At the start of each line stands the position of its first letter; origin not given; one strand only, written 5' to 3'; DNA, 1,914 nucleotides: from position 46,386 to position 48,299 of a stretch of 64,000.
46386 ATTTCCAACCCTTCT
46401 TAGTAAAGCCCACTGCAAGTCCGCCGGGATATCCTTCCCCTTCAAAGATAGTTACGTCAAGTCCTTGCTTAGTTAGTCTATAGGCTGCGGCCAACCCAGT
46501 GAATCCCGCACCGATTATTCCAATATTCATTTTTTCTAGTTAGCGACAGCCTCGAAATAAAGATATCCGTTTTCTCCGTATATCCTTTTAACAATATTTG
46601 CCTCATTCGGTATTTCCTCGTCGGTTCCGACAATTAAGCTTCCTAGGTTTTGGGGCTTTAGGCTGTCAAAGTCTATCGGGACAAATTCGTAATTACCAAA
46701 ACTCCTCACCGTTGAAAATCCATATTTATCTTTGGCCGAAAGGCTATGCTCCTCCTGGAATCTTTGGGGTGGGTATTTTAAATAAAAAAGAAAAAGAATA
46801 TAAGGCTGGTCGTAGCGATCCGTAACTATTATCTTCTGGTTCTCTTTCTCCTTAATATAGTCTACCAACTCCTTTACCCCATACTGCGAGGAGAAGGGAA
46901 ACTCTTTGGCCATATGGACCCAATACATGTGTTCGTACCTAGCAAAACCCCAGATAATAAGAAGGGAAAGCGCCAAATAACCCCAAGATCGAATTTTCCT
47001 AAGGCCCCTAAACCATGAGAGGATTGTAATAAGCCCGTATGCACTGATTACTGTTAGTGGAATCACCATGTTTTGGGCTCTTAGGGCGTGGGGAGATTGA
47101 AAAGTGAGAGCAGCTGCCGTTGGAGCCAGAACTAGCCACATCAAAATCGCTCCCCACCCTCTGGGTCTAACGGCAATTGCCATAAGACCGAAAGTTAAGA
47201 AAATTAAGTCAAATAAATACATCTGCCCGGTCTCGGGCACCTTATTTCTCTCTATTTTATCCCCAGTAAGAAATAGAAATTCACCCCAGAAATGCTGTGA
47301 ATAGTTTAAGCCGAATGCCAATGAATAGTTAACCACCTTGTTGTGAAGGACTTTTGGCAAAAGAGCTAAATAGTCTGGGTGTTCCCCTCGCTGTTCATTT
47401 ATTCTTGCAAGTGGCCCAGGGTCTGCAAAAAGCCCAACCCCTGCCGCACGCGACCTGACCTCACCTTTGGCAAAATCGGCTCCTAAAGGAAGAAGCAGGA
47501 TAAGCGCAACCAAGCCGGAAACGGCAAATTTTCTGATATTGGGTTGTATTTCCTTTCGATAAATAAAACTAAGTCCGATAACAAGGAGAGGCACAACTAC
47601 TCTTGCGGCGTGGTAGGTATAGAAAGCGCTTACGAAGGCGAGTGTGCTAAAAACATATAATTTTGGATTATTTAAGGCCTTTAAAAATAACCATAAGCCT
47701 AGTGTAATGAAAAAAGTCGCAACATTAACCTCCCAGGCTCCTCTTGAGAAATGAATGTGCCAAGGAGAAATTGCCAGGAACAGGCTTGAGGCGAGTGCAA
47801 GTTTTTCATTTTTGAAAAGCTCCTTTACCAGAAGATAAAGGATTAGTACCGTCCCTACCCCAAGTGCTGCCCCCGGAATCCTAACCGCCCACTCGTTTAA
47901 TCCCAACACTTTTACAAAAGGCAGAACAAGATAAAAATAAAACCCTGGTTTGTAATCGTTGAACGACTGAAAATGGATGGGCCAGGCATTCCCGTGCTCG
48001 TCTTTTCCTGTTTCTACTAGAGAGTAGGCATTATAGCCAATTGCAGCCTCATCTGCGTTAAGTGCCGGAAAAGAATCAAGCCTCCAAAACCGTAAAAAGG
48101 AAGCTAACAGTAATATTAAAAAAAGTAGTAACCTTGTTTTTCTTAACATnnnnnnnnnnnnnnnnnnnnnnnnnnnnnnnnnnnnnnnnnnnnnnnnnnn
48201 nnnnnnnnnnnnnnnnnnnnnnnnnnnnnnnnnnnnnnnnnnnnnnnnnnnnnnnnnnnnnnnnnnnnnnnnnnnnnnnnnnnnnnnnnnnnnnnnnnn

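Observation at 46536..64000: Tandem array of at least seven PMT/ArnT-like GT-C glycosyltransferase paralogs with a shared loop-1 signature and a conserved C-terminal soluble domain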

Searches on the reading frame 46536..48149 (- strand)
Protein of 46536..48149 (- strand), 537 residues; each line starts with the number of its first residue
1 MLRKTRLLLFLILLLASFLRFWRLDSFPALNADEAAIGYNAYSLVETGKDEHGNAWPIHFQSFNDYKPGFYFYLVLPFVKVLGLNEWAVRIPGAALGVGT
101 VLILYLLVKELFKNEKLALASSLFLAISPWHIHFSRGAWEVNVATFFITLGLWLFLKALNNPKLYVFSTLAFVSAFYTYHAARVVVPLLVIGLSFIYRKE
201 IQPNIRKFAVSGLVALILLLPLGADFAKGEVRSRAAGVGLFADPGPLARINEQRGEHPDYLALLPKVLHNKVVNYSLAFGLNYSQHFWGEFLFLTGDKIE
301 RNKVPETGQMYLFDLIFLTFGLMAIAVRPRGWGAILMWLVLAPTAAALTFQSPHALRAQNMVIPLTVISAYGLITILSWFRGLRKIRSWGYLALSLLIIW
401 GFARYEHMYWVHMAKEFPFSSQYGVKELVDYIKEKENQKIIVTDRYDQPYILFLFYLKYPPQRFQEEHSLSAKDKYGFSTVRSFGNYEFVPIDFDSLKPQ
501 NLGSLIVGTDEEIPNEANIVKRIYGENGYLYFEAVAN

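Call 5: search_protein_families(library=pfam, proteins=[window:46536-48149:-], max_evalue=0.01)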
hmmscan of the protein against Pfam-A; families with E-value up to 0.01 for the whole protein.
window:46536-48149:- (537 aa): 2 families
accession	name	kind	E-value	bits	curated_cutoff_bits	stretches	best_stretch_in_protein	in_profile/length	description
PF13231.12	PMT_2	-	1.2e-11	45.5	26.1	1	67-221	2-156/160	Dolichyl-phosphate-mannose-protein mannosyltransferase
PF02366.24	PMT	-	1.1e-10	42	22.7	1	12-159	3-155/245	Dolichyl-phosphate-mannose-protein mannosyltransferase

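Call 6: search_protein_families(library=ncbifam, proteins=[window:46536-48149:-], max_evalue=0.01)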
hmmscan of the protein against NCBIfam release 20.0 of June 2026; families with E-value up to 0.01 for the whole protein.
window:46536-48149:- (537 aa): 2 families
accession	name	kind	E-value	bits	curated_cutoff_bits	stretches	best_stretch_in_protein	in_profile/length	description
TIGR03663.1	TIGR03663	subfamily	6.5e-12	45.2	126.25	1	8-198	3-181/435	flippase activity-associated protein Agl23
NF047440.1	LA3751_2_3_fam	subfamily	2.8e-07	29.7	200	1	69-219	83-236/460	LA_3751/LA_3752 family putative glycosyltransferase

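Call 13: search_solved_structures(query=A1, max_evalue=1, show_alignments=2)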
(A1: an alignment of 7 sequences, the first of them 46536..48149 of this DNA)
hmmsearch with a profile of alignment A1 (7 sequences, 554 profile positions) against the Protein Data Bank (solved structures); distinct sequences matched with E-value up to 1: 0.

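Call 14: find_homologous_proteins(query=window:46536-48149:-)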
Query window:46536-48149:- (537 aa): 2468 proteins with E <= 0.001 among 8000 candidates; the best 120 are listed.
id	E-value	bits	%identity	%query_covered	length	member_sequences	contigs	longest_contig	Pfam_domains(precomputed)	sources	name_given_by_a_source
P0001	0.0e+0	1201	99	100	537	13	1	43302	PF02366.25,PF13231.13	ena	-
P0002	2.7e-290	982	79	96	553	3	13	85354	PF13231.13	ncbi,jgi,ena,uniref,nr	ncbi:hypothetical protein A2V56_00165 [Candidatus Woesebacteria bacterium RBG_19FT_COMBO_42_9]|unire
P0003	2.6e-276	936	74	99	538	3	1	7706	PF02366.25,PF13231.13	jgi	jgi:4-amino-4-deoxy-L-arabinose transferase-like glycosyltransferase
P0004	1.6e-269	913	73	100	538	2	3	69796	PF02366.25,PF13231.13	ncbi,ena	-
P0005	2.9e-269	913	75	100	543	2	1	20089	PF02366.25,PF13231.13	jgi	-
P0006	6.7e-266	901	72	96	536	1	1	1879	PF02366.25,PF13231.13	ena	-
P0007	2.0e-265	900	73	99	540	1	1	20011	PF02366.25,PF13231.13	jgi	-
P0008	2.9e-265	899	73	99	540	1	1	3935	PF02366.25,PF13231.13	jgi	-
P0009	4.4e-263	892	71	100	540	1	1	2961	PF02366.25,PF13231.13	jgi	-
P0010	2.7e-254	863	69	99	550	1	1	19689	PF02366.25,PF13231.13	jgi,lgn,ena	-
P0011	6.0e-253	859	69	100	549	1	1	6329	PF02366.25,PF13231.13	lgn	-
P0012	7.7e-252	855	69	99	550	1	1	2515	PF13231.13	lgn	-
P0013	1.1e-250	851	70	99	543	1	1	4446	PF02366.25,PF13231.13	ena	-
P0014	1.8e-250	851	69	96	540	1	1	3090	PF02366.25,PF13231.13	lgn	-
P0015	1.7e-249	847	70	100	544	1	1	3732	PF02366.25,PF13231.13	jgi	jgi:4-amino-4-deoxy-L-arabinose transferase-like glycosyltransferase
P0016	1.1e-246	838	71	96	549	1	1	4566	PF13231.13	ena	-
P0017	4.7e-244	829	68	96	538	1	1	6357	PF02366.25,PF13231.13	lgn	-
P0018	5.7e-241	819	67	100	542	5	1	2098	PF02366.25,PF13231.13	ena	-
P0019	7.3e-241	819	68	99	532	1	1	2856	PF02366.25,PF13231.13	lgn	-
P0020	7.3e-241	819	67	97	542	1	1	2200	PF02366.25,PF13231.13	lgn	-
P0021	1.4e-240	818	68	96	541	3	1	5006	PF02366.25,PF13231.13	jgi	jgi:4-amino-4-deoxy-L-arabinose transferase-like glycosyltransferase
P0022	1.6e-240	818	67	100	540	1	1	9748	PF02366.25,PF13231.13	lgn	-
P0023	1.8e-240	818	66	100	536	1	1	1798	PF02366.25,PF13231.13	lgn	-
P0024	5.4e-240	816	66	96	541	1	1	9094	PF02366.25,PF13231.13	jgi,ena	-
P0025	6.3e-240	816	66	100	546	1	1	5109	PF02366.25,PF13231.13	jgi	-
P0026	9.5e-240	815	67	97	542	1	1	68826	PF02366.25,PF13231.13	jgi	jgi:4-amino-4-deoxy-L-arabinose transferase-like glycosyltransferase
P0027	2.5e-239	814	67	97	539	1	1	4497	PF02366.25,PF13231.13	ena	-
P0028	6.9e-239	812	68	97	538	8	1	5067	PF02366.25,PF13231.13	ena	-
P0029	7.5e-239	812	67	96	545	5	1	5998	PF02366.25,PF13231.13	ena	-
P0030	1.9e-238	811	66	96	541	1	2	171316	PF02366.25,PF13231.13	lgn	-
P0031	3.1e-238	810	67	97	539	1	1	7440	PF02366.25,PF13231.13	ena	-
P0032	3.4e-238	810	66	99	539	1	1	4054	PF02366.25,PF13231.13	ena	-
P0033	3.7e-238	810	64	100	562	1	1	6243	PF02366.25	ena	-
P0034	4.6e-238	810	67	97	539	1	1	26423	PF02366.25,PF13231.13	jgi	-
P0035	5.3e-238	809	67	97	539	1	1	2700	PF02366.25,PF13231.13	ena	-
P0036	5.5e-238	809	67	100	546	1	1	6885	PF02366.25,PF13231.13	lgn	-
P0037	6.5e-238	809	67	97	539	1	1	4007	PF02366.25,PF13231.13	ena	-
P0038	6.8e-238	809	66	97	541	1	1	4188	PF02366.25,PF13231.13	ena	-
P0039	7.7e-238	809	67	97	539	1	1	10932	PF02366.25,PF13231.13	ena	-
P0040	9.5e-238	809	67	97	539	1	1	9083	PF02366.25,PF13231.13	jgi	-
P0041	9.9e-238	809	66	97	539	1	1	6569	PF02366.25,PF13231.13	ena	-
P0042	1.1e-237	808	67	97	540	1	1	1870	PF02366.25,PF13231.13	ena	-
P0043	1.7e-237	808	66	99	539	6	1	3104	PF02366.25,PF13231.13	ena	-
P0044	2.1e-237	807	67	99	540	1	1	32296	PF02366.25,PF13231.13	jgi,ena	-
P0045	3.1e-237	807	67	99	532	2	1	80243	PF02366.25,PF13231.13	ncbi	-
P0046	3.3e-237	807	67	97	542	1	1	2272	PF02366.25,PF13231.13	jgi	-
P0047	3.6e-237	807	67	99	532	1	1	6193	PF02366.25,PF13231.13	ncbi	-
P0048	3.9e-237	807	66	97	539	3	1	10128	PF02366.25,PF13231.13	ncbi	ncbi:MAG: glycosyltransferase family 39 protein [Patescibacteria group bacterium]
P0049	1.4e-236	805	66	99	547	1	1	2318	PF02366.25,PF13231.13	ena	-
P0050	3.0e-236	804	66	99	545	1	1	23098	PF02366.25,PF13231.13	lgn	-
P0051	3.8e-236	803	66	99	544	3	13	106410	PF02366.25,PF13231.13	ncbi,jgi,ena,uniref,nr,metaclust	ncbi:MAG: hypothetical protein UW61_C0017G0009 [Candidatus Curtissbacteria bacterium GW2011_GWC1_44_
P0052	5.7e-236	803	67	97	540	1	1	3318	PF02366.25,PF13231.13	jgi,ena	-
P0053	9.3e-236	802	67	97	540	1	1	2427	PF02366.25,PF13231.13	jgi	-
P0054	1.2e-235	802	66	97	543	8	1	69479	PF02366.25,PF13231.13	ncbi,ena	-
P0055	1.4e-235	801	66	97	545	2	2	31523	PF02366.25,PF13231.13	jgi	-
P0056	2.6e-235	801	65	100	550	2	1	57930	PF02366.25,PF13231.13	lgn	-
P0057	2.8e-235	800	67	99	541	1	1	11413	PF02366.25,PF13231.13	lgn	-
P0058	1.5e-234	798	65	99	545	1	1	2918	PF02366.25,PF13231.13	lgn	-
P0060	7.3e-234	796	66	97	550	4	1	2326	PF02366.25,PF13231.13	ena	-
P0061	1.1e-233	795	67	99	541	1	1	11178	PF02366.25,PF13231.13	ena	-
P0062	1.6e-233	795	65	96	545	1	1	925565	PF02366.25,PF13231.13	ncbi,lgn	-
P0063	1.9e-233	794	65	99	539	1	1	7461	PF02366.25,PF13231.13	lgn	-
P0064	2.1e-233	794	67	96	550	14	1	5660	PF13231.13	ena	-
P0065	2.7e-233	794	66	99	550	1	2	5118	PF02366.25,PF13231.13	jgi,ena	-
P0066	5.2e-233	793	64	99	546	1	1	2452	PF02366.25,PF13231.13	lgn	-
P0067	7.8e-233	792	66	99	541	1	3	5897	PF02366.25,PF13231.13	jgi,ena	-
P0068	2.4e-232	791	67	97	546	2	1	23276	PF02366.25,PF13231.13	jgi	-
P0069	2.5e-232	791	66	99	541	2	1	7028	PF02366.25,PF13231.13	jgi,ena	-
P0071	9.9e-232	789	65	96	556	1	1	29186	PF02366.25,PF13231.13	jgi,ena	-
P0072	1.2e-231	788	66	97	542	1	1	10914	PF02366.25,PF13231.13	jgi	jgi:4-amino-4-deoxy-L-arabinose transferase-like glycosyltransferase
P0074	2.0e-231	788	65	96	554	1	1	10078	PF02366.25,PF13231.13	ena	-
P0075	3.6e-231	787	66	99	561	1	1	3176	PF13231.13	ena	-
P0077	4.2e-231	787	64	100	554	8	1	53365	PF13231.13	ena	-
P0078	6.1e-231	786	65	97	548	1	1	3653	PF02366.25,PF13231.13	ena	-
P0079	6.7e-231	786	66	100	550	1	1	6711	PF02366.25,PF13231.13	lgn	-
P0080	7.8e-231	786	65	97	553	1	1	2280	PF13231.13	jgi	jgi:4-amino-4-deoxy-L-arabinose transferase-like glycosyltransferase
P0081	1.4e-230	785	64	99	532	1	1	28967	PF02366.25,PF13231.13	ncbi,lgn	ncbi:MAG: ArnT family glycosyltransferase [Patescibacteria group bacterium]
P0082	2.0e-230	784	64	99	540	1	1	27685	PF02366.25,PF13231.13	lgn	-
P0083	2.3e-230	784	63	100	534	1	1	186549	PF02366.25,PF13231.13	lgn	-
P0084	3.9e-230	783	63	100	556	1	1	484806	PF02366.25,PF13231.13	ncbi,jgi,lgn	-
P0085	8.6e-230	782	65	96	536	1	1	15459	PF02366.25,PF13231.13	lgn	-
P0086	1.1e-229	782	65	99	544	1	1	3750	PF02366.25,PF13231.13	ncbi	-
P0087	1.2e-229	782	63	100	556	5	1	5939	PF13231.13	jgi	-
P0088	1.6e-229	781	67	96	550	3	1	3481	PF02366.25,PF13231.13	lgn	-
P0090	3.2e-229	780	64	96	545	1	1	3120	PF02366.25,PF13231.13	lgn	-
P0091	3.6e-229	780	64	97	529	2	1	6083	PF02366.25,PF13231.13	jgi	-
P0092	1.6e-228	778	64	100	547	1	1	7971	PF02366.25,PF13231.13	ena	-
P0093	3.8e-228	777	64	100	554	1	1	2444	PF02366.25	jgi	-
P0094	1.7e-227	775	63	96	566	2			PF02366.25,PF13231.13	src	-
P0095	2.2e-227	774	64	97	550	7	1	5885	PF02366.25,PF13231.13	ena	-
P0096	5.7e-227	773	63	97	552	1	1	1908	PF02366.25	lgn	-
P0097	5.7e-227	773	64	100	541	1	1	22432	PF02366.25,PF13231.13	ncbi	-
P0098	7.5e-227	773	64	99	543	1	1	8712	PF02366.25,PF13231.13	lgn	-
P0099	7.5e-227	773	63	97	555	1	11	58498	PF13231.13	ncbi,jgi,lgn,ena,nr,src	ncbi:hypothetical protein A3A50_02260 [Candidatus Woesebacteria bacterium RIFCSPLOWO2_01_FULL_38_20]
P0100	7.9e-227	773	64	96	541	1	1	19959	PF02366.25,PF13231.13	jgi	jgi:4-amino-4-deoxy-L-arabinose transferase-like glycosyltransferase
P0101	1.2e-226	772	63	100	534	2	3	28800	PF02366.25,PF13231.13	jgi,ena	-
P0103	2.1e-226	771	63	99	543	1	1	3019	PF13231.13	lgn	-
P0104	2.2e-226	771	63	100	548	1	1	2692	PF02366.25,PF13231.13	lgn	-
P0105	2.3e-226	771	63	99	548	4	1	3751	PF02366.25,PF13231.13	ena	-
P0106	5.0e-226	770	66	98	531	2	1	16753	PF02366.25,PF13231.13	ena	-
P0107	6.3e-226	770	62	99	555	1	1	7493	PF13231.13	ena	-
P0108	6.5e-226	769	62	99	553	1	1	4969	PF02366.25,PF13231.13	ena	-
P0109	6.7e-226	769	62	100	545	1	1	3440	PF02366.25,PF13231.13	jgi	jgi:4-amino-4-deoxy-L-arabinose transferase-like glycosyltransferase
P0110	7.8e-226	769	64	99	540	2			PF02366.25,PF13231.13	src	-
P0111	9.1e-226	769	63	96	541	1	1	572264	PF02366.25,PF13231.13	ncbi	-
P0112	9.5e-226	769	62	100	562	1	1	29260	PF02366.25,PF13231.13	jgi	jgi:4-amino-4-deoxy-L-arabinose transferase-like glycosyltransferase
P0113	1.3e-225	769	62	96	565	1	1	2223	PF02366.25,PF13231.13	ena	-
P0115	2.1e-225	768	63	99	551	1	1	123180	PF02366.25,PF13231.13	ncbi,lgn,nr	ncbi:phospholipid carrier-dependent glycosyltransferase [Patescibacteria group bacterium]|nr:phospho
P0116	2.5e-225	768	63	99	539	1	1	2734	PF02366.25,PF13231.13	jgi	jgi:4-amino-4-deoxy-L-arabinose transferase-like glycosyltransferase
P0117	3.1e-225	767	63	100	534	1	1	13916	PF02366.25,PF13231.13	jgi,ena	-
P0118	4.3e-225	767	65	96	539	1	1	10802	PF02366.25,PF13231.13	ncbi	ncbi:ArnT family glycosyltransferase [Patescibacteria group bacterium]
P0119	5.0e-225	767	64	99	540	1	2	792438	PF02366.25,PF13231.13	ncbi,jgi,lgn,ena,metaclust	metaclust:\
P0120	5.6e-225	766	63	99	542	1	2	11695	PF02366.25,PF13231.13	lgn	-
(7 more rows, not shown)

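Call 15: find_encoding_contigs(protein=P0002, flank=10000, max_places=3)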
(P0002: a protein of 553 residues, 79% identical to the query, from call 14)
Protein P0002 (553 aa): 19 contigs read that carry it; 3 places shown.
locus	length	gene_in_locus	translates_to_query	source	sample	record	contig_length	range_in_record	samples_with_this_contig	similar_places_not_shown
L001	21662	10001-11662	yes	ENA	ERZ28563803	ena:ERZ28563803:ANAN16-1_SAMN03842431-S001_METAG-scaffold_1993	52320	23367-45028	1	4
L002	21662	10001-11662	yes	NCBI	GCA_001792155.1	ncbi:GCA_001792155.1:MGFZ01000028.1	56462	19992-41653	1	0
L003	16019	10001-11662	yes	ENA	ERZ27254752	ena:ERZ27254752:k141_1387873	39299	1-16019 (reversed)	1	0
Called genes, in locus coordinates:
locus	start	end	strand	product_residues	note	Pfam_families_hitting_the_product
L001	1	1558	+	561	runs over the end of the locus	PF13231:PMT_2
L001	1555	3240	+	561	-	PF02366:PMT, PF13231:PMT_2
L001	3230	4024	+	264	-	-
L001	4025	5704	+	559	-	PF13231:PMT_2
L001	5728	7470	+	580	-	PF02366:PMT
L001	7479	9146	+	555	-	PF13231:PMT_2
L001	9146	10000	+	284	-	PF00892:EamA, PF10639:TMEM234 (faint), PF00892:EamA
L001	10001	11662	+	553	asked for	PF13231:PMT_2 (weak)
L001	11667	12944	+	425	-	PF00070:Pyr_redox (faint), PF01266:DAO, PF01593:Amino_oxidase, PF07992:Pyr_redox_2 (faint), PF13450:NAD_binding_8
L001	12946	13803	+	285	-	PF00535:Glycos_transf_2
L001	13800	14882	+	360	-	PF13439:Glyco_transf_4, PF13579:Glyco_trans_4_4, PF00534:Glycos_transf_1, PF13692:Glyco_trans_1_4, PF13524:Glyco_trans_1_2 (weak)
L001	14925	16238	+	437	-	-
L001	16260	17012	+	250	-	PF00535:Glycos_transf_2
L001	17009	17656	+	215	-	PF00535:Glycos_transf_2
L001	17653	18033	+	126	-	PF10066:DUF2304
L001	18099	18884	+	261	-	PF00535:Glycos_transf_2, PF10111:Glyco_tranf_2_2 (weak), PF13641:Glyco_tranf_2_3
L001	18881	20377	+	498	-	-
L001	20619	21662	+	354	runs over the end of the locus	PF00535:Glycos_transf_2, PF10111:Glyco_tranf_2_2 (weak)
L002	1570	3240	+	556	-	PF02366:PMT, PF13231:PMT_2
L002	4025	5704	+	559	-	PF13231:PMT_2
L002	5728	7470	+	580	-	PF02366:PMT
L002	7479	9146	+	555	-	PF13231:PMT_2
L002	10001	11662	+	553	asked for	PF13231:PMT_2 (weak)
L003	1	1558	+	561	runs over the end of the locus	PF13231:PMT_2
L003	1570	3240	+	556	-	PF02366:PMT, PF13231:PMT_2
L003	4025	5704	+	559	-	PF13231:PMT_2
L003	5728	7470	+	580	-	PF02366:PMT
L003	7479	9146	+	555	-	PF13231:PMT_2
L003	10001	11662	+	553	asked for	PF13231:PMT_2 (weak)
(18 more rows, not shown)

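Call 16: find_encoding_contigs(protein=P0062, flank=10000, max_places=2)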
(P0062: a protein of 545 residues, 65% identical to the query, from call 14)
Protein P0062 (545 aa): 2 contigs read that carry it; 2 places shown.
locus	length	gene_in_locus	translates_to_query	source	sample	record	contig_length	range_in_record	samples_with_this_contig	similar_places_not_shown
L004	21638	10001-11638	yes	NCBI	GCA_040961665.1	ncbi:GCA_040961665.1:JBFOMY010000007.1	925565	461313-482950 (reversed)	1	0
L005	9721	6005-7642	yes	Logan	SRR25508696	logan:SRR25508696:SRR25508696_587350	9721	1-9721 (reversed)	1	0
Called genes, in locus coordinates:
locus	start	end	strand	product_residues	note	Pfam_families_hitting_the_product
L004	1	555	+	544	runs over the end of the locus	-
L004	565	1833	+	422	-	-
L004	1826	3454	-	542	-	PF13231:PMT_2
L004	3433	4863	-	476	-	-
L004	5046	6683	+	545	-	PF02366:PMT (weak), PF13231:PMT_2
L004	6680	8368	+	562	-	PF13231:PMT_2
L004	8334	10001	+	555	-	PF02366:PMT (weak), PF13231:PMT_2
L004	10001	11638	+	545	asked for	PF02366:PMT, PF13231:PMT_2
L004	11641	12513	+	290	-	PF00535:Glycos_transf_2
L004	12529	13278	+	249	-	PF00106:adh_short, PF08659:KR, PF13561:adh_short_C2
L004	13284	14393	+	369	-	PF13439:Glyco_transf_4, PF00534:Glycos_transf_1, PF13692:Glyco_trans_1_4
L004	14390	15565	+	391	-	PF13231:PMT_2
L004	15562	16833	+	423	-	PF01943:Polysacc_synt, PF13440:Polysacc_synt_3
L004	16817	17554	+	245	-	PF00535:Glycos_transf_2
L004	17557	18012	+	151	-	-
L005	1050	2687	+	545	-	PF02366:PMT (weak), PF13231:PMT_2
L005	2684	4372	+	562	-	PF13231:PMT_2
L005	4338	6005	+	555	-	PF02366:PMT (weak), PF13231:PMT_2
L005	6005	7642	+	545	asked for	PF02366:PMT, PF13231:PMT_2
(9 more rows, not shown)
